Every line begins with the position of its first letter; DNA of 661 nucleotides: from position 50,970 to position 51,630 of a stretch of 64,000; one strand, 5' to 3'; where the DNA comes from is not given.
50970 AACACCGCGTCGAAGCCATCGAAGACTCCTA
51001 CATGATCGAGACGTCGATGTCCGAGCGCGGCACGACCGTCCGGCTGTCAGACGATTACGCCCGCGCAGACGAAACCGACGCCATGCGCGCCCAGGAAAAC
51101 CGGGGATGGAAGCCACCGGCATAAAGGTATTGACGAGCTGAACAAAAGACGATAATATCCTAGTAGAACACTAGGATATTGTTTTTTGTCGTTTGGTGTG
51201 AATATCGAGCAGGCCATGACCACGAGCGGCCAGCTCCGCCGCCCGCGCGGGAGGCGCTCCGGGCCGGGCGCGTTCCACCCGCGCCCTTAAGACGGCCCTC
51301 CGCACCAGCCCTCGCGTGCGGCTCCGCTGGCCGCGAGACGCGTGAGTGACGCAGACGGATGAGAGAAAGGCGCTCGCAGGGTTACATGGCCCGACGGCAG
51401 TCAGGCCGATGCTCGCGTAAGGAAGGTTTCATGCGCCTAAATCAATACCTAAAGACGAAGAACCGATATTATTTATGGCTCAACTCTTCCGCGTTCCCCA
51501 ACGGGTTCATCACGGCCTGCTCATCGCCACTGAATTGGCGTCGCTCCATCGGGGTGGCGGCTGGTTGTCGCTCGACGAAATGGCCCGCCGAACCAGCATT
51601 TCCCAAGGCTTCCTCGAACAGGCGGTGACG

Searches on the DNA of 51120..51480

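Call 91: search_rna_families(source=window, start=51120, end=51480, threshold=evalue, max_evalue=5)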
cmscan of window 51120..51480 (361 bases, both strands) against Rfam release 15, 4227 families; matches with E-value up to 5: 2.
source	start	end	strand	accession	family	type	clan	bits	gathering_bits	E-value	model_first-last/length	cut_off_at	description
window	51132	51300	-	RF04320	RsmV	Gene; sRNA;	CL00106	13.8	100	0.078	1-196/196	no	RsmV RNA family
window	51320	51349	+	RF02087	Yar_3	Gene; lncRNA;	-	10.7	50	2.6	1-67/67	no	Yellow-achaete intergenic RNA conserved region 3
